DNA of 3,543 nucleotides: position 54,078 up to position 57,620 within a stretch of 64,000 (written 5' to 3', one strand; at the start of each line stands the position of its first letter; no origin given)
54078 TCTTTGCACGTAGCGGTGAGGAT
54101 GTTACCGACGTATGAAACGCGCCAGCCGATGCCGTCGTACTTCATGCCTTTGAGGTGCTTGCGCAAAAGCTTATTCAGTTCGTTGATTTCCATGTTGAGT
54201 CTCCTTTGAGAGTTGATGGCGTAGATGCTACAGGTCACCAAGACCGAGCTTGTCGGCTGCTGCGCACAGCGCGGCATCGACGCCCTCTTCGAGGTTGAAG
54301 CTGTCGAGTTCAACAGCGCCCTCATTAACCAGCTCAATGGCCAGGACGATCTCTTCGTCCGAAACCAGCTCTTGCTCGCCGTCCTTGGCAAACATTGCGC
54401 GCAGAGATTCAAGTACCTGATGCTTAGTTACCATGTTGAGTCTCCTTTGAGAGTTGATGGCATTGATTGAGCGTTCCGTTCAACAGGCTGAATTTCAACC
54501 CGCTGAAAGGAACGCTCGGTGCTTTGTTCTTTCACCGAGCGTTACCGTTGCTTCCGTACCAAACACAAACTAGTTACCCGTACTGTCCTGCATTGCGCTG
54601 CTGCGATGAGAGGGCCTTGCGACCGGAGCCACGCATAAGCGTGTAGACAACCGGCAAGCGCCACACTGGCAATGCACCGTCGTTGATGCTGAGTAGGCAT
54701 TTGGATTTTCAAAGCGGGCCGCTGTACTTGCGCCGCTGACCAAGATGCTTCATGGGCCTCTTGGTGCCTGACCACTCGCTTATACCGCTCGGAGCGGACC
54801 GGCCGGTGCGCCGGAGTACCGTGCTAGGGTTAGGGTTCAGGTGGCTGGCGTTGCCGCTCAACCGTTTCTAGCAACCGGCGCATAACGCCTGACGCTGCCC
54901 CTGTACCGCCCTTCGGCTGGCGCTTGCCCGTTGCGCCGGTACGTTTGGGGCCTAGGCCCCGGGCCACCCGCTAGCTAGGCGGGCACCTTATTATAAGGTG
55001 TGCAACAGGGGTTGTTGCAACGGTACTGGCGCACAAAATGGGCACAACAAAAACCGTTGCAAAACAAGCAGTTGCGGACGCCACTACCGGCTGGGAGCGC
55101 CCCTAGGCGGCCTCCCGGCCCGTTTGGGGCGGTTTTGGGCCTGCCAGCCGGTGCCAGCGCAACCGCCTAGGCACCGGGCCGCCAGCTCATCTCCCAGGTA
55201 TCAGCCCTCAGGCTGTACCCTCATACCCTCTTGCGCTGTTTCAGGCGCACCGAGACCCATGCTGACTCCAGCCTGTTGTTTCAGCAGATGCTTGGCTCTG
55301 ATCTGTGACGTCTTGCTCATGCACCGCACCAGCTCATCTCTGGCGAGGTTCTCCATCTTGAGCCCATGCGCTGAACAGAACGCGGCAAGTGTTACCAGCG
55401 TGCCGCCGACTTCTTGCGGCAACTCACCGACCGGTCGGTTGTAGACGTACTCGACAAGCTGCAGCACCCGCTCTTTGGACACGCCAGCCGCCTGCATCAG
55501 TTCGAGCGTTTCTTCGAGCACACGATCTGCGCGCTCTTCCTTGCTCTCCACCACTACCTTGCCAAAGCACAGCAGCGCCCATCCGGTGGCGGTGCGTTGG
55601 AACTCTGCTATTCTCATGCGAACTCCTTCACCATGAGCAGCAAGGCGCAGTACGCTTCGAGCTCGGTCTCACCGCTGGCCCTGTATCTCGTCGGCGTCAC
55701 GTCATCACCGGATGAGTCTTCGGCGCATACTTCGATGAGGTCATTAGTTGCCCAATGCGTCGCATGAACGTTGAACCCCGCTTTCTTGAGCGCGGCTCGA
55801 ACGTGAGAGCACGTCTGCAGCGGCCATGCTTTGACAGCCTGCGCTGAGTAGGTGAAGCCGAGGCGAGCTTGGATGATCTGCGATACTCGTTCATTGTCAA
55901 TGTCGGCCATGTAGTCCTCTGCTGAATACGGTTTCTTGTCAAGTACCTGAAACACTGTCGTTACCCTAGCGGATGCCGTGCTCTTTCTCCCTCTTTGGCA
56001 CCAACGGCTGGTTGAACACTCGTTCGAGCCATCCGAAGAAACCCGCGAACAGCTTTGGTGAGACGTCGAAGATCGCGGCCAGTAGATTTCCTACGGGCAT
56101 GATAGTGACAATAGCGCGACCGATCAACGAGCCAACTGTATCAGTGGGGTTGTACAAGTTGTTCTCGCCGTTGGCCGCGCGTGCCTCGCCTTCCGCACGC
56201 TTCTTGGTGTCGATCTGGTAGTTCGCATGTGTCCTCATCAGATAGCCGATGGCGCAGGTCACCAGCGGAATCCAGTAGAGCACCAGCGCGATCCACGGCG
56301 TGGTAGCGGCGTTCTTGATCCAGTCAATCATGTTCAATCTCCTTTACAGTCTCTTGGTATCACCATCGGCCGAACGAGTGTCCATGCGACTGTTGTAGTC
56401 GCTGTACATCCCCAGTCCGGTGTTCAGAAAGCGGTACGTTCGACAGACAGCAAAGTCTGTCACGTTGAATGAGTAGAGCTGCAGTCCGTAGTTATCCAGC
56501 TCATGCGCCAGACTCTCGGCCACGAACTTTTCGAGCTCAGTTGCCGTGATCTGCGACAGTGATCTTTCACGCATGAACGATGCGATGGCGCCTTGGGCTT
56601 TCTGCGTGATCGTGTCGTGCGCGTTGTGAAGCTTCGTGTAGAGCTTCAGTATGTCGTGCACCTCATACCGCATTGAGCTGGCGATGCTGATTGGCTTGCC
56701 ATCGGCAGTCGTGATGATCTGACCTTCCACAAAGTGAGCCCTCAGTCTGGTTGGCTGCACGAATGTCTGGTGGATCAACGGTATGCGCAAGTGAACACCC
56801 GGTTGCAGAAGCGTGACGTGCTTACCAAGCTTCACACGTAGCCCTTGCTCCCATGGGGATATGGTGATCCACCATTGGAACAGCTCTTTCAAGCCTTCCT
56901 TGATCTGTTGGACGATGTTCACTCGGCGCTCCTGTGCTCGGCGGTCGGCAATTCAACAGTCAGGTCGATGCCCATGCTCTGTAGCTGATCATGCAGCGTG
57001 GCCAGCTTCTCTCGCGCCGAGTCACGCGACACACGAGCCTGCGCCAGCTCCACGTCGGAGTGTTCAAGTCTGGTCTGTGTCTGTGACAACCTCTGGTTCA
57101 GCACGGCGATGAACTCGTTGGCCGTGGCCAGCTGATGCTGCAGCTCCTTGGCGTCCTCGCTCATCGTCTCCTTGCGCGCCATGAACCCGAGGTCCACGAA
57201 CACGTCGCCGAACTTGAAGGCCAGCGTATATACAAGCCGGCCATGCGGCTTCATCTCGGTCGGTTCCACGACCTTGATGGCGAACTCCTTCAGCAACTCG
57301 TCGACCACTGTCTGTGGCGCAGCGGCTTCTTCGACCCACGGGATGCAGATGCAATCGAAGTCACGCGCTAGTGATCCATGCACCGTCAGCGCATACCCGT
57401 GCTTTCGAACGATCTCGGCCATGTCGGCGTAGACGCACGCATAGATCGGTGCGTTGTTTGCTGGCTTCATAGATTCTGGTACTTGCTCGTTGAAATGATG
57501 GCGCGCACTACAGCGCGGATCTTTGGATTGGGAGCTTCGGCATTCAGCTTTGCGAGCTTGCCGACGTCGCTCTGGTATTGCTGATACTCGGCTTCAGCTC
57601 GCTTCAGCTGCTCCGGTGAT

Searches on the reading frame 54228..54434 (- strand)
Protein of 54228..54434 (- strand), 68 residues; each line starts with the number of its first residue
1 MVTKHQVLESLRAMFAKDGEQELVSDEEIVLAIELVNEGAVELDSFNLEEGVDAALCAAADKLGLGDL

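Call 15: search_protein_families(library=phrogs, proteins=[window:54228-54434:-], max_evalue=0.01)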
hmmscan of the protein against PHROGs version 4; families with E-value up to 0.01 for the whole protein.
window:54228-54434:- (68 aa): 0 families

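Call 16: search_protein_families(library=pfam, proteins=[window:54228-54434:-], max_evalue=0.01)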
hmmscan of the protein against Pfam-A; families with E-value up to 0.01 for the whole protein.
window:54228-54434:- (68 aa): 0 families

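Call 22: find_encoding_contigs(protein=window:54228-54434:-, flank=10000, max_places=10)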
Protein window:54228-54434:- (68 aa): no gene with exactly this product is on record in the collection.

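Call 56: find_homologous_proteins(query=window:54228-54434:-, max_evalue=0.001)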
Query window:54228-54434:- (68 aa): 1 proteins with E <= 0.001 among 1 candidates.
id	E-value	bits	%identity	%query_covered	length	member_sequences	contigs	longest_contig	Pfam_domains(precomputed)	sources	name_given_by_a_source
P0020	7.3e-34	131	100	100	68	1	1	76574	-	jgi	-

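Call 57: find_encoding_contigs(protein=P0020, flank=10000, max_places=5)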
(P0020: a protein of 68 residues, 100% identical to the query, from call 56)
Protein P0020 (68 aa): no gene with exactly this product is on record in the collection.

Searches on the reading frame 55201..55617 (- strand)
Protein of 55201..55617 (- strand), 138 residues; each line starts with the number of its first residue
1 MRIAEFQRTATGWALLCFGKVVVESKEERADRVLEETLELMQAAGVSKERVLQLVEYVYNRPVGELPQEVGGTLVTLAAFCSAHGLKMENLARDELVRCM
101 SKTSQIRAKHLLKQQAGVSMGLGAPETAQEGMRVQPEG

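Call 15: search_protein_families(library=phrogs, proteins=[window:55201-55617:-], max_evalue=0.01)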
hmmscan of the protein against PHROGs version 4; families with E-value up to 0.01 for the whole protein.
window:55201-55617:- (138 aa): 2 families
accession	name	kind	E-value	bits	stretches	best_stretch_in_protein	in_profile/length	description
phrog_8593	-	unknown function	4.9e-41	142.2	1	4-119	45-160/487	-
phrog_14118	-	unknown function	2.5e-37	130.1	1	5-117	167-281/371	-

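Call 16: search_protein_families(library=pfam, proteins=[window:55201-55617:-], max_evalue=0.01)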
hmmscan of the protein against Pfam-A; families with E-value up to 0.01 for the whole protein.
window:55201-55617:- (138 aa): 0 families

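Call 17: search_dna_similar(query=window:55201-55617:-, collection=phages, mode=protein, max_rows=30)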
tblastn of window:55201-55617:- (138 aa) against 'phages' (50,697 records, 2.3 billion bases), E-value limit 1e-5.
Records with a match: 92; places in all: 92; records where one place covers at least 80% of the query: 17.
Best place of each record, by identity: <60% 92.
By first word of the organism name: Caulobacter 43; Pseudomonas 15; Rhizobium 7; Brevundimonas 7; Xanthomonas 6; Burkholderia 3; Ralstonia 2; Acidovorax 2; Bertelyvirus 2; Microcystis 1; and 4 more.
By host as written in the record: Caulobacter vibrioides CB15 22; Caulobacter crescentus 10; Pseudomonas putida KT2440 and Paw85 9; Brevundimonas pondensis LVF1 6; Caulobacter vibrioides 6; Caulobacter crescentus NA1000 6; - 4; Pseudomonas syringae 7C 4; and 18 more.
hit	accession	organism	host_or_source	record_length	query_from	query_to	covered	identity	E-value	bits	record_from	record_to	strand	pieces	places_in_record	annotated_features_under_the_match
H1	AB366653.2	Ralstonia phage phiRSL1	-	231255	6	134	93%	44.2%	3e-23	99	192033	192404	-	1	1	hypothetical protein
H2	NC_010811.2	Ralstonia phage phiRSL1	-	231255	6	134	93%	44.2%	3e-23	99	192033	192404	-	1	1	hypothetical protein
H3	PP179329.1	Pseudomonas phage Orisa01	Pseudomonas syringae 7C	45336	6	113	78%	50.9%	7e-26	106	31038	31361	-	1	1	hypothetical protein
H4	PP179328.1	Pseudomonas phage Orisa02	Pseudomonas syringae 7C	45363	6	113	78%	50.9%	7e-26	106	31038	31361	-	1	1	hypothetical protein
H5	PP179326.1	Pseudomonas phage Orimi01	Pseudomonas syringae 7C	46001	6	113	78%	50.9%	7e-26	106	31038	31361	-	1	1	hypothetical protein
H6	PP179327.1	Pseudomonas phage Orisa03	Pseudomonas syringae 7C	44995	6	113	78%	50.9%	7e-26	106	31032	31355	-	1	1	hypothetical protein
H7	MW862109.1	Pseudomonas phage Medea1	Pseudomonas syringae pv. tomato Pst235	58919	6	113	78%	49.1%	2e-25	105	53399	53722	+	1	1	hypothetical protein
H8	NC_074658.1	Pseudomonas phage Medea1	Pseudomonas syringae pv. tomato Pst235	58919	6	113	78%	49.1%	2e-25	105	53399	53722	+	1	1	hypothetical protein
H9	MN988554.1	Rhizobium phage RHph_I72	Rhizobium etli 343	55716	1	109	79%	47.7%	4e-20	91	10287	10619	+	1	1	hypothetical protein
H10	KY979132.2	Acidovorax phage ACP17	Acidovorax citrulli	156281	3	113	80%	45.9%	4e-23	99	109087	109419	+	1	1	hypothetical protein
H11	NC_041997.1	Acidovorax phage ACP17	Acidovorax citrulli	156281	3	113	80%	45.9%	4e-23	99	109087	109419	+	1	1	hypothetical protein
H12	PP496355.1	Microcystis phage Mvi-Yong1342-1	Microcystis viridis FACHB-1342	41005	3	113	80%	45.5%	3e-21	94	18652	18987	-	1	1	hypothetical protein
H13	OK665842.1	Burkholderia phage BgManors32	Burkholderia gladioli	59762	6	115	80%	45.1%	1e-20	92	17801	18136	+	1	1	hypothetical protein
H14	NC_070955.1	Burkholderia phage BgManors32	Burkholderia gladioli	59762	6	115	80%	45.1%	1e-20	92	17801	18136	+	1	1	hypothetical protein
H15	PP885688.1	Tunturiibacter phage Tunturi_5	Tunturiibacter psychrotolerans X4BP1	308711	6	121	84%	41.0%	1e-21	95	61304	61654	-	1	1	nucleoside deoxyribosyltransferase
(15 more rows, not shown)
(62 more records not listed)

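Call 20: find_related_loci(query=window:55201-55617:-, collection=viral_contigs, flank=6000)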
Query window:55201-55617:- (138 aa) in viral_contigs; peptide patterns used: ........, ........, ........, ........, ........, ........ (x = any residue, [..] = any of these).
6 stretches matched a pattern; 1 encode a relative of the query (tblastn E <= 1e-3); 1 distinct loci.
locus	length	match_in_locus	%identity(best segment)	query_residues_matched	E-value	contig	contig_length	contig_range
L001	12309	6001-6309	41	13-113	5e-19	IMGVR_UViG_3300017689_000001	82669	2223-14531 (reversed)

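Call 21: find_encoding_contigs(protein=window:55201-55617:-, flank=10000, max_places=10)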
Protein window:55201-55617:- (138 aa): 1 contig read that carries it; 1 place shown.
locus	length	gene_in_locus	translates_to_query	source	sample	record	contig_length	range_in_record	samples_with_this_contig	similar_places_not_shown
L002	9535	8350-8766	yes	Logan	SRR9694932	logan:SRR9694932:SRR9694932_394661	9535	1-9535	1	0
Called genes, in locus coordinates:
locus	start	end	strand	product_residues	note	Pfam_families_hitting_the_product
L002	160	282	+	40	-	-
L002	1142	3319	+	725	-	PF12965:DUF3854, PF19263:DUF5906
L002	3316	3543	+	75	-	-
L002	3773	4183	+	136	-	-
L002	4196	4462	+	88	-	-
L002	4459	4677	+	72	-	-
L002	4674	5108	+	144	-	-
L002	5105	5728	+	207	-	PF08719:NADAR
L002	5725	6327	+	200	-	-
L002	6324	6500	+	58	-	-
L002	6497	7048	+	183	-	-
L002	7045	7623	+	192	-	PF01145:Band_7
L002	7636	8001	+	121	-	-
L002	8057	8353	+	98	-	-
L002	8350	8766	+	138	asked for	-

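Call 42: find_homologous_proteins(query=window:55201-55617:-, max_evalue=1e-20)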
Query window:55201-55617:- (138 aa): 19 proteins with E <= 1e-20 among 43 candidates.
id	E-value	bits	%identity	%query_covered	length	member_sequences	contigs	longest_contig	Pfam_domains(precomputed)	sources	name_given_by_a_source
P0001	2.5e-75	269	92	100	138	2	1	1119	-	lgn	-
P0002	8.4e-30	121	55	78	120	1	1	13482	-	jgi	jgi:hypothetical protein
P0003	1.1e-29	121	54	80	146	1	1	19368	-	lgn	-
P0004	8.5e-29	118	53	78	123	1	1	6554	-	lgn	-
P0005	1.7e-28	117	53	90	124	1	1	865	-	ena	-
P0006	2.5e-28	117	52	88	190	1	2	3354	-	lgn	-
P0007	1.1e-27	115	53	80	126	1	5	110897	-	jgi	jgi:hypothetical protein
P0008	6.3e-27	112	58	72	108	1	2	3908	-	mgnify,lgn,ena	mgnify:FL=1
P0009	8.3e-27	112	53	77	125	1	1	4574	-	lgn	-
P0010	1.5e-26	111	51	81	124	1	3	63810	-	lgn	-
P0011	2.8e-26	110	49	88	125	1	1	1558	-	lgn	-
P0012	1.7e-25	108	54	78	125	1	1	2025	-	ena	-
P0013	1.1e-24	105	53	78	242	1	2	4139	-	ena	-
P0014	1.3e-24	105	44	91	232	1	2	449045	-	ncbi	-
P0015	2.6e-24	104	51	78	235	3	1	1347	-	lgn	-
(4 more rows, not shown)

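Call 43: find_encoding_contigs(protein=P0001, flank=10000, max_places=5)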
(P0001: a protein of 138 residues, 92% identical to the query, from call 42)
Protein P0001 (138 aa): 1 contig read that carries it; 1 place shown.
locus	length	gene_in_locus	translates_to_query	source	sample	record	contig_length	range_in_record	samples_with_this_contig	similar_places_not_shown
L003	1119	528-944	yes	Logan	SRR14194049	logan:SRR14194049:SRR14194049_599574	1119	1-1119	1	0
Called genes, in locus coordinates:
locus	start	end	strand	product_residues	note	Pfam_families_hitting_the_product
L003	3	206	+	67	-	?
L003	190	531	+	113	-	-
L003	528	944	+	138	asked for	-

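Call 44: find_encoding_contigs(protein=P0010, flank=10000, max_places=5)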
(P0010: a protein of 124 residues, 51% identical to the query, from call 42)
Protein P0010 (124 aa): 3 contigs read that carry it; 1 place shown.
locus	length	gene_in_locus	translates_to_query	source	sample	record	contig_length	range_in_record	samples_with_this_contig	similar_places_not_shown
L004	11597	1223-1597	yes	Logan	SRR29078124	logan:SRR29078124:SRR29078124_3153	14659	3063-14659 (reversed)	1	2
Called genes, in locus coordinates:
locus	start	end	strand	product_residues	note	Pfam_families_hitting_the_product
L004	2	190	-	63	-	?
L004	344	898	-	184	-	-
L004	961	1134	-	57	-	-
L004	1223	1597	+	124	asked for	-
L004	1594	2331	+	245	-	-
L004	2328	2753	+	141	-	PF11672:DUF3268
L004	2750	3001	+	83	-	-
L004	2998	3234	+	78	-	-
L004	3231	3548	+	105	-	-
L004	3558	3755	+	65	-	-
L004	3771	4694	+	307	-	-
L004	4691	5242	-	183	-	-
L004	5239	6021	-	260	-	PF07087:DUF1353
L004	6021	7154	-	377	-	PF00112:Peptidase_C1 (faint)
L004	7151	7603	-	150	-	-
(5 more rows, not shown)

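Call 83: find_encoding_contigs(protein=P0003, flank=10000, max_places=3)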
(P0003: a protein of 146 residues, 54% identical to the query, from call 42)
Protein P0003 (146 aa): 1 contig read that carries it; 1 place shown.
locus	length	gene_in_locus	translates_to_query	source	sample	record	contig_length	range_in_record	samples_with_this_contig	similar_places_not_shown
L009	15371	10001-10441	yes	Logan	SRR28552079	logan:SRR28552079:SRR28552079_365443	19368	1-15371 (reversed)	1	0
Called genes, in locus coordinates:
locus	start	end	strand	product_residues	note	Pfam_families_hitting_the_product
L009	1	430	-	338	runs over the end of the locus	-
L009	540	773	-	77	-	-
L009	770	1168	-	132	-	-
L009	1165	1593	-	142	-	PF23835:DUF7205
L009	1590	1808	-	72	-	-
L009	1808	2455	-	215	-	-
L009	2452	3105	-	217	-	-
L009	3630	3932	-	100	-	-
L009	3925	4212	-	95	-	-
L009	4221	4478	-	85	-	-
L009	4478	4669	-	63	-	-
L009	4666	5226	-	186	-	PF01467:CTP_transf_like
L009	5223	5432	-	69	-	PF25708:Phage_T7_Gp5_9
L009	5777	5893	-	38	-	-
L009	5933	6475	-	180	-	PF00929:RNase_T (faint), PF16473:Rv2179c-like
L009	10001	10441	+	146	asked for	-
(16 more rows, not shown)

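Call 84: find_encoding_contigs(protein=P0002, flank=10000, max_places=3)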
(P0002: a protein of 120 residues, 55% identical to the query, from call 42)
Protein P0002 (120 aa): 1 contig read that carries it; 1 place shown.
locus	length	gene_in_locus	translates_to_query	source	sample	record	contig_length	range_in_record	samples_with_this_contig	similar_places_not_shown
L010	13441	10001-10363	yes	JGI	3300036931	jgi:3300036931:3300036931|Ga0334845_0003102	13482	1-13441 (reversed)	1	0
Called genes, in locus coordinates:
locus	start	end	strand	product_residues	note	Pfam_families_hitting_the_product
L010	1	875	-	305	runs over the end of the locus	?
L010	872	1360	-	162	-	-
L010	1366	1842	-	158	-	PF02945:Endonuclease_7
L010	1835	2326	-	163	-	-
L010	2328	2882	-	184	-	-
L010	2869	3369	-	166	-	-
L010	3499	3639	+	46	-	-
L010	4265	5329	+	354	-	-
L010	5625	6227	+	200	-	-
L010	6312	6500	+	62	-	-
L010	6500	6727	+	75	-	PF20075:DUF6471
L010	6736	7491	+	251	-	PF09414:RNA_ligase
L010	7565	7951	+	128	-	-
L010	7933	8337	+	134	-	-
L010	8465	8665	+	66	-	-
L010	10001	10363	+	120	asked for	-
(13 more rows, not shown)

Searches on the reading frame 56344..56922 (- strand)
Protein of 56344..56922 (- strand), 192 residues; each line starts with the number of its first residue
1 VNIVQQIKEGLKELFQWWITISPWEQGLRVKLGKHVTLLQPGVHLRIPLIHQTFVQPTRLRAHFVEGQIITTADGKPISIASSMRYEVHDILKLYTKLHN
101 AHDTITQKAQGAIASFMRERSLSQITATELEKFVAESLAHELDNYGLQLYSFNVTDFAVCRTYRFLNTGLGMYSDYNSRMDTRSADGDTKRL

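Call 15: search_protein_families(library=phrogs, proteins=[window:56344-56922:-], max_evalue=0.01)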
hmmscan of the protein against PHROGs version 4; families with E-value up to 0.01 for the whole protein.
window:56344-56922:- (192 aa): 1 family
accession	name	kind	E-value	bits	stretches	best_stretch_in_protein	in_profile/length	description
phrog_200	-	other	7.2e-06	26.3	1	18-156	101-255/379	lipoprotein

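Call 16: search_protein_families(library=pfam, proteins=[window:56344-56922:-], max_evalue=0.01)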
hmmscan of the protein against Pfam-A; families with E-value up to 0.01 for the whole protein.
window:56344-56922:- (192 aa): 1 family
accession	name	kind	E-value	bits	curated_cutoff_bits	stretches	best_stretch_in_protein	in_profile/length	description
PF01145.31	Band_7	-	4.9e-22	79.2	23.6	1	20-162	2-150/176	SPFH domain / Band 7 family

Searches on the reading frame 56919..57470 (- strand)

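Call 15: search_protein_families(library=phrogs, proteins=[window:56919-57470:-], max_evalue=0.01)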
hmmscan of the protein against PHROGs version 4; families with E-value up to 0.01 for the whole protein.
window:56919-57470:- (183 aa): 2 families
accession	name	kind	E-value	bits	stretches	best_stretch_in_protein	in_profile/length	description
phrog_35913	-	unknown function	1.9e-37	129.3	1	1-101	6-106/111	-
phrog_31354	-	unknown function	3.5e-07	31.3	1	8-64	14-70/113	-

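Call 16: search_protein_families(library=pfam, proteins=[window:56919-57470:-], max_evalue=0.01)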
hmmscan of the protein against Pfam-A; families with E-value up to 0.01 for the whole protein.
window:56919-57470:- (183 aa): 2 families
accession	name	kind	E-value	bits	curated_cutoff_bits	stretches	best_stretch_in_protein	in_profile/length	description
PF12128.14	DUF3584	-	0.0018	16.3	31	1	96-169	595-668/1191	Protein of unknown function (DUF3584)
PF05557.18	MAD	-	0.002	17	30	1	100-167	85-152/661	Mitotic checkpoint protein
